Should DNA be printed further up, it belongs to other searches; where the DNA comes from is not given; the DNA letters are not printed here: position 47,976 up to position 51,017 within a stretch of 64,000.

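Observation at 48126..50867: Cation/H+ antiporter fused to a catalytically dead GlnD-like glutamine-sensor module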

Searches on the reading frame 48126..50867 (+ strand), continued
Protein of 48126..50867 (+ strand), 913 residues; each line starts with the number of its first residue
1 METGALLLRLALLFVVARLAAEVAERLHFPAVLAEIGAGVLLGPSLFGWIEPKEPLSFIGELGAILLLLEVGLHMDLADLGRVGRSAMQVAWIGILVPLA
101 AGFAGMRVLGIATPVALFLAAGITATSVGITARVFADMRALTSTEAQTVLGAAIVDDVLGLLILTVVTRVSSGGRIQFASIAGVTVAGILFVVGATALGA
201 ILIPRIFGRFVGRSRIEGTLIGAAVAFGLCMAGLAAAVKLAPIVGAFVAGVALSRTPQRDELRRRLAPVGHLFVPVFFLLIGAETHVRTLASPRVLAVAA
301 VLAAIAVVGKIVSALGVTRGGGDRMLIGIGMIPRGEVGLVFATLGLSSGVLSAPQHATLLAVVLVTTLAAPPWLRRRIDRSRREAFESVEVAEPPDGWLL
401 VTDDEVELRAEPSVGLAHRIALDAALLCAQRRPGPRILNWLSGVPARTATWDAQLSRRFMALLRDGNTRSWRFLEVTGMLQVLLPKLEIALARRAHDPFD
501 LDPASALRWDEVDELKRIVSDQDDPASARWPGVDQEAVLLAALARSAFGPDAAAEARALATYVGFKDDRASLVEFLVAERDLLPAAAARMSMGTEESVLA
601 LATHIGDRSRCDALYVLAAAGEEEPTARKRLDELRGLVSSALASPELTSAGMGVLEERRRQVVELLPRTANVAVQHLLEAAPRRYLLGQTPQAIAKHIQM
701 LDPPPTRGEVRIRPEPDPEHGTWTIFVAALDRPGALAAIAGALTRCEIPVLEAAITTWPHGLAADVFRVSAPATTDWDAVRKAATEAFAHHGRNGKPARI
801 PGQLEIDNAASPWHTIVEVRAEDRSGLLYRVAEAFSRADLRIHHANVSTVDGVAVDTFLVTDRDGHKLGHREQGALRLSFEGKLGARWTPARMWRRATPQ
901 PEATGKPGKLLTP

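Call 10: find_encoding_contigs(protein=P0001, flank=10000, max_places=3)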
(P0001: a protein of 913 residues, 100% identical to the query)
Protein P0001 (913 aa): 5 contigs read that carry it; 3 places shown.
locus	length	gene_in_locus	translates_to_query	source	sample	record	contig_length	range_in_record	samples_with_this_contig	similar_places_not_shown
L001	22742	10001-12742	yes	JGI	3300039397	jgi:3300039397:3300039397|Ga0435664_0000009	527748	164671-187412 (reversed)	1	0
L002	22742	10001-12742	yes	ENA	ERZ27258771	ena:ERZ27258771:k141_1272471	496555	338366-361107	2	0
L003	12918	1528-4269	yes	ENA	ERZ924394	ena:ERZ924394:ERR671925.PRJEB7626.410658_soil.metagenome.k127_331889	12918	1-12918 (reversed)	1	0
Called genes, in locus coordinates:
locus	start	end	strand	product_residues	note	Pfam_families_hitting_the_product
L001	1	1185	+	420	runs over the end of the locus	PF00232:Glyco_hydro_1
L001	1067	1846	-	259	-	-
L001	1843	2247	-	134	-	PF09990:DUF2231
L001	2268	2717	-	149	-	PF00127:Copper-bind (weak)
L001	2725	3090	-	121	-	-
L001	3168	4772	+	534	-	PF03007:WS_DGAT_cat, PF06974:WS_DGAT_C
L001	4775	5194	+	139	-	-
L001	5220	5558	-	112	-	PF00543:P-II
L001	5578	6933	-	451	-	PF00909:Ammonium_transp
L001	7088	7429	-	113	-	PF00543:P-II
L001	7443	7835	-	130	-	-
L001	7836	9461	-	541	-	PF00909:Ammonium_transp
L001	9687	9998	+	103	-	PF00486:Trans_reg_C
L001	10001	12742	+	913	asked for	PF00999:Na_H_Exchanger, PF13291:ACT_4 (faint), PF01842:ACT (weak), PF22754:bHLH-TF_ACT-like_plant (weak), PF24931:ACT_ACR9_3rd (weak)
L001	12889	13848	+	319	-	PF06965:Na_H_antiport_1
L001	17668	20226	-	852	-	PF08335:GlnD_UR_UTase, PF01966:HD (weak), PF01842:ACT (weak), PF24931:ACT_ACR9_3rd (weak), PF26956:ACT_ACR_D1 (weak)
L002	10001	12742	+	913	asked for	PF00999:Na_H_Exchanger, PF13291:ACT_4 (faint), PF01842:ACT (weak), PF22754:bHLH-TF_ACT-like_plant (weak), PF24931:ACT_ACR9_3rd (weak)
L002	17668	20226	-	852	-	PF08335:GlnD_UR_UTase, PF01966:HD (weak), PF01842:ACT (weak), PF24931:ACT_ACR9_3rd (weak), PF26956:ACT_ACR_D1 (weak)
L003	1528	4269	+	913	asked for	PF00999:Na_H_Exchanger, PF13291:ACT_4 (faint), PF01842:ACT (weak), PF22754:bHLH-TF_ACT-like_plant (weak), PF24931:ACT_ACR9_3rd (weak)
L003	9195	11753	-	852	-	PF08335:GlnD_UR_UTase, PF01966:HD (weak), PF01842:ACT (weak), PF24931:ACT_ACR9_3rd (weak), PF26956:ACT_ACR_D1 (weak)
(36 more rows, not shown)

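Call 42: find_encoding_contigs(protein=P0115, flank=6000, max_places=1)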
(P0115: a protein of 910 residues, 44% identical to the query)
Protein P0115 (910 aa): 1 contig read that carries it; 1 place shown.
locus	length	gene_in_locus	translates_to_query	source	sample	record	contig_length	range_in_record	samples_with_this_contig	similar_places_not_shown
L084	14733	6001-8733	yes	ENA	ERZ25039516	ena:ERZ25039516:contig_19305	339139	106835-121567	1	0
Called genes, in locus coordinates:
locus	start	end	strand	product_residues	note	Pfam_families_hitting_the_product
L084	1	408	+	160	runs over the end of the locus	-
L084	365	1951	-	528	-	PF02538:Hydantoinase_B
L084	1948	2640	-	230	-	PF01968:Hydantoinase_A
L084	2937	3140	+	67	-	-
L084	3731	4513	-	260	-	-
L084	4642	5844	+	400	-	PF06965:Na_H_antiport_1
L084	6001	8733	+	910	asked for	PF00999:Na_H_Exchanger, PF01842:ACT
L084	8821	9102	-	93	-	-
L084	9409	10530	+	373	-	PF00909:Ammonium_transp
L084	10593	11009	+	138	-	-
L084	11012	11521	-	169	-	PF00486:Trans_reg_C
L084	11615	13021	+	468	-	PF00330:Aconitase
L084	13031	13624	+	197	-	PF00694:Aconitase_C, PF27434:LeuD_C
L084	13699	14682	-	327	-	PF00884:Sulfatase, PF16347:SGSH_C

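Call 43: find_encoding_contigs(protein=P0062, flank=6000, max_places=1)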
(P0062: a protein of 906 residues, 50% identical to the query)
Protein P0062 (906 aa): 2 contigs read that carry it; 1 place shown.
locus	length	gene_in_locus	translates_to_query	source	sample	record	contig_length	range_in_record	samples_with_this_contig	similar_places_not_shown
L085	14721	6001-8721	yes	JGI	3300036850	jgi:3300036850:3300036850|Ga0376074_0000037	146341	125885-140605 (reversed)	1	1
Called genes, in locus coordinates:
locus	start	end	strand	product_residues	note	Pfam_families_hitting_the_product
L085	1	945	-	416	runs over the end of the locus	PF00909:Ammonium_transp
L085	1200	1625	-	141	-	-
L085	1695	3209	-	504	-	PF02129:Peptidase_S15, PF00561:Abhydrolase_1 (weak), PF12146:Hydrolase_4 (weak), PF12697:Abhydrolase_6 (weak)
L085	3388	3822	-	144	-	PF07366:SnoaL, PF12680:SnoaL_2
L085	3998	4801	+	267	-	PF01734:Patatin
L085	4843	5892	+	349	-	-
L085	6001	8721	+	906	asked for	PF00999:Na_H_Exchanger, PF13291:ACT_4 (faint), PF01842:ACT, PF24931:ACT_ACR9_3rd (faint)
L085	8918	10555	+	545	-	PF00909:Ammonium_transp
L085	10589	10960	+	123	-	-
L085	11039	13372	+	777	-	PF08335:GlnD_UR_UTase, PF01966:HD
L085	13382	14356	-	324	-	PF14417:MEDS, PF13581:HATPase_c_2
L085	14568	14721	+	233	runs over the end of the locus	PF00881:Nitroreductase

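Call 44: find_encoding_contigs(protein=P0094, flank=6000, max_places=1)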
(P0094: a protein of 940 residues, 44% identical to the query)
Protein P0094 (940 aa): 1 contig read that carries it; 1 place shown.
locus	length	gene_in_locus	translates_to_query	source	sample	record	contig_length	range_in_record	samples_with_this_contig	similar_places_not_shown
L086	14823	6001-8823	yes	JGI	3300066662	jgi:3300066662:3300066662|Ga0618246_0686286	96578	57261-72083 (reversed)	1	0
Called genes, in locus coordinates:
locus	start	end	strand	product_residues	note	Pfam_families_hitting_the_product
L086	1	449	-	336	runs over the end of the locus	-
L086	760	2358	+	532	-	PF00909:Ammonium_transp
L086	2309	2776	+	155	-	PF00543:P-II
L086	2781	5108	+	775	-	PF08335:GlnD_UR_UTase, PF01966:HD, PF01842:ACT (faint)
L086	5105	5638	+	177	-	PF00486:Trans_reg_C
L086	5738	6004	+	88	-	PF00486:Trans_reg_C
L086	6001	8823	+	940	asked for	PF00999:Na_H_Exchanger, PF01842:ACT (weak)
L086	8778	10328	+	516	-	PF00909:Ammonium_transp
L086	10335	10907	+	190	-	PF00486:Trans_reg_C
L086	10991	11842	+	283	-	PF01734:Patatin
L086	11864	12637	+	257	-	PF00378:ECH_1, PF16113:ECH_2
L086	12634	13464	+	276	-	PF13489:Methyltransf_23, PF01209:Ubie_methyltran, PF08003:Methyltransf_9 (weak), PF24675:NpmA (weak), PF13847:Methyltransf_31, PF08241:Methyltransf_11, PF08242:Methyltransf_12, PF13649:Methyltransf_25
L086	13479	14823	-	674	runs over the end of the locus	PF14528:LAGLIDADG_3 (faint), PF20903:SPL (faint), PF04055:Radical_SAM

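Call 47: predict_structure(alignment_id=A3)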
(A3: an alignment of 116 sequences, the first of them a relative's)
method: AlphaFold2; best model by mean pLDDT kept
length: 913 residues; sequences in the alignment: 116
mean_pLDDT: 88.5   pTM: 0.61
mean pLDDT of the five models: 88.5, 87.8, 86.7, 86.0, 85.9
residues with pLDDT >= 90: 558; 70-90: 292; 50-70: 45; < 50: 18
segments of 3 or more residues with pLDDT < 50: 899-913
pLDDT, mean of each block of 10 residues (from residue 1): 79 90 85 84 70 78 92 82 85 95 96 93 86 79 86 88 83 70 86 91 90 86 95 92 92 92 92 90 84 95 96 90 90 83 87 93 92 89 68 89 95 91 98 94 88 96 97 96 95 84 88 96 96 97 95 96 97 98 93 84 93 98 94 94 76 85 89 88 91 95 92 92 96 93 95 92 95 94 91 73 92 92 92 93 92 93 90 94 66 50 44 39
secondary structure, 60 per line:
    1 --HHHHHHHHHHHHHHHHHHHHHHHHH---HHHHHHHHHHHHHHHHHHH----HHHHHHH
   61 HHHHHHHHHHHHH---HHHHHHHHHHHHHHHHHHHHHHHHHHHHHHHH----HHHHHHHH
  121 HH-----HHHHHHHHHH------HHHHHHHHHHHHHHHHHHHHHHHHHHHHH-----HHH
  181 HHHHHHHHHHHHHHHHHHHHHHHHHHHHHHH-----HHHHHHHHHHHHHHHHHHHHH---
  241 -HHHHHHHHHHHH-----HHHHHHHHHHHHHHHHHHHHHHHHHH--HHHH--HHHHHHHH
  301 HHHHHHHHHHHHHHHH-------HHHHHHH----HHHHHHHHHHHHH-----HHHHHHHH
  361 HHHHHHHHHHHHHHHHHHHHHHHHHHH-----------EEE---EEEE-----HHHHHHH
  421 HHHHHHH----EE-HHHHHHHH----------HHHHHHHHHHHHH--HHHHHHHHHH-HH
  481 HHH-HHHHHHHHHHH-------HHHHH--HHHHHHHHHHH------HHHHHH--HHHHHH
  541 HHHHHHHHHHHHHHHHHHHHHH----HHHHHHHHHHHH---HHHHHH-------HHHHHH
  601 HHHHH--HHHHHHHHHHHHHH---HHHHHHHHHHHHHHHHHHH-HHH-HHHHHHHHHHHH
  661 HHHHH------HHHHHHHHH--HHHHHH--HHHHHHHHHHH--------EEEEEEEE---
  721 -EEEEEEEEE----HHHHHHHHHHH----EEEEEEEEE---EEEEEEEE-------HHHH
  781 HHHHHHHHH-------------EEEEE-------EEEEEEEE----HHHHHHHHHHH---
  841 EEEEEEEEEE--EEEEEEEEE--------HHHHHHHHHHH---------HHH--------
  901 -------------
elements in order (helices of 4 or more, strands of 3 or more residues): H3-27 H31-49 H54-73 H77-108 H113-122 H128-137 H144-172 H178-211 H217-237 H242-253 H259-284 H287-290 H293-316 H324-330 H335-347 H353-387 E399-401 E405-408 H414-427 H435-442 H453-465 H468-477 H479-483 H485-495 H503-507 H510-520 H527-532 H535-562 H567-578 H582-587 H595-605 H608-621 H625-643 H649-665 H672-680 H683-688 H691-701 E710-717 E722-730 H735-745 E750-758 E762-769 H777-789 E803-807 E815-822 H827-837 E841-850 E853-861 H870-880

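Call 53: fold_search(model_id=the predicted structure, library=pdb)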
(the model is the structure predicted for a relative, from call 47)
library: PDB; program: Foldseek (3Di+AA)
matches with E <= 10: 427; with E <= 0.001: 62
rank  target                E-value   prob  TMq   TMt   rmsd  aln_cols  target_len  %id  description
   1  5bz2                  1.3e-16  1.00  0.40  0.92   2.5       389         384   38  CRYSTAL STRUCTURE OF THE SODIUM PROTON ANTIPORTER NAPA IN INWARD-FACING CONFORMATION (released 2016-01-20)
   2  4bwz                  6.6e-16  1.00  0.36  0.77   4.6       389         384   38  Crystal structure of the sodium proton antiporter, NapA (released 2013-08-28)
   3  8bxg_A                2.3e-10  1.00  0.38  0.60  10.6       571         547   17  Structure of the K/H exchanger KefC. (released 2023-12-20)
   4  9emb_B                1.1e-09  1.00  0.38  0.60  10.4       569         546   18  Structure of KefC Asp156Asn variant (released 2024-06-05)
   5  8by2_A                2.2e-09  1.00  0.38  0.60  10.8       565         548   18  Structure of the K+/H+ exchanger KefC with GSH. (released 2023-12-27)
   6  8bxg_B                2.7e-09  1.00  0.38  0.60   8.6       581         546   16  Structure of the K/H exchanger KefC. (released 2023-12-20)
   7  9emb_A                4.6e-09  1.00  0.37  0.59  10.5       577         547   18  Structure of KefC Asp156Asn variant (released 2024-06-05)
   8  8u7r_B                9.7e-08  1.00  0.36  0.34  32.9      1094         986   11  WT sea urchin SLC9C1 at pH 6 in presence of K+ (released 2025-03-26)
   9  8u7d_A                1.5e-07  1.00  0.36  0.36  26.4       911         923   12  R399A mutant of sea urchin SLC9C1 at pH 6 in Na+ - Relaxed state (released 2025-03-26)
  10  8u71_A                1.7e-07  1.00  0.36  0.33  32.1      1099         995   11  Structure of sea urchin SLC9C1 at pH 8 in Na+ (released 2025-03-26)
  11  8u7r_A                2.1e-07  1.00  0.36  0.34  32.5      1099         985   10  WT sea urchin SLC9C1 at pH 6 in presence of K+ (released 2025-03-26)
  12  8u73_A                3.8e-07  1.00  0.36  0.33  31.8      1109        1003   10  R399A sea urchin SLC9C1 pH 8 in Na+ (released 2025-03-26)
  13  7y3e_A                3.9e-07  1.00  0.37  0.37  28.1      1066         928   12  Cryo-EM structure of Arabidopsis thaliana SOS1 in an occluded state (released 2023-08-09)
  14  8jd9_A                4.7e-07  1.00  0.38  0.37  28.1      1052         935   12  Cyro-EM structure of the Na+/H+ antipoter SOS1 from Arabidopsis thaliana,class1 (released 2023-11-08)
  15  8pd9                  4.7e-07  1.00  0.36  0.33  31.3      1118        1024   11  cAMP-bound SpSLC9C1 in lipid nanodiscs, protomer state 1 (released 2023-11-08)
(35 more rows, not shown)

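Call 65: list_cluster_members(proteins=[P0117, P0020, P0044, P0060, P0063, P0110, P0111, P0018, P0005, P0002])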
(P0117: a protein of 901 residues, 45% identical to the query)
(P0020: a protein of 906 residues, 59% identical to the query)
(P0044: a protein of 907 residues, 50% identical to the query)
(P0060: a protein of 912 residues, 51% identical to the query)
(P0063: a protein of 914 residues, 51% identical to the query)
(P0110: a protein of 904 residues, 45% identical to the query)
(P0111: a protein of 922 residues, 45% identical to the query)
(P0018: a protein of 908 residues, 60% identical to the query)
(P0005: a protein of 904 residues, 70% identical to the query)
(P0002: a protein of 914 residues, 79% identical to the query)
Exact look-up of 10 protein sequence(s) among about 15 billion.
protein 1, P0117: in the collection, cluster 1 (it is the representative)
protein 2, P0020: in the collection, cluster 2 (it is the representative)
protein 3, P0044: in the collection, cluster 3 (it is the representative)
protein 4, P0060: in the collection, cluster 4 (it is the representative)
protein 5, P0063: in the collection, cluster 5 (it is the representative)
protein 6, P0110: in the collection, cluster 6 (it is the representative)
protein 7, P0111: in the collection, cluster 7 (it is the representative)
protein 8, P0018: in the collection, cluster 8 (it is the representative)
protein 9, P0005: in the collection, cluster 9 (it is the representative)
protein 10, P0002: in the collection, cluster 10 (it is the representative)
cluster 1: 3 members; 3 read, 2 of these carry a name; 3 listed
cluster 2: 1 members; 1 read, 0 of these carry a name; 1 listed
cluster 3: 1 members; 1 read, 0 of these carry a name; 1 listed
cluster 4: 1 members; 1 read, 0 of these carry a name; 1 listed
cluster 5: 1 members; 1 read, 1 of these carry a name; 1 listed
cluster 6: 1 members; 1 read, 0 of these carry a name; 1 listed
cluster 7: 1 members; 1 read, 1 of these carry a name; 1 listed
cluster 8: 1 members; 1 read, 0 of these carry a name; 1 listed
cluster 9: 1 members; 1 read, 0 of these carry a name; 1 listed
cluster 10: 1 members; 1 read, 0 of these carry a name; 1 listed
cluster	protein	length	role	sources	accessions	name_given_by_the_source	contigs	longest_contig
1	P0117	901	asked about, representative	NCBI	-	-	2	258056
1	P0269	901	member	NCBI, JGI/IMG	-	Kef-type K+ transport system membrane component KefB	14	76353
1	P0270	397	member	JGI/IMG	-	[protein-PII] uridylyltransferase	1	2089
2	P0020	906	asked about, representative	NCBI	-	-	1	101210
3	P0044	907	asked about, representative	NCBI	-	-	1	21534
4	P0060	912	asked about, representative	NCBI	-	-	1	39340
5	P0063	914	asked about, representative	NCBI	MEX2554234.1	MAG: cation:proton antiporter [Actinomycetota bacterium]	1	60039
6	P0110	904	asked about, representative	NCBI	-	-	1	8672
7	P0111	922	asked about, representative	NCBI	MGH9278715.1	MAG: cation:proton antiporter [Acidimicrobiales bacterium]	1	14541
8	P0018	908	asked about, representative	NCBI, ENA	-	-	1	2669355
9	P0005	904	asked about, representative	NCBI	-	-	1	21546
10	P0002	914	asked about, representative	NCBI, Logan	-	-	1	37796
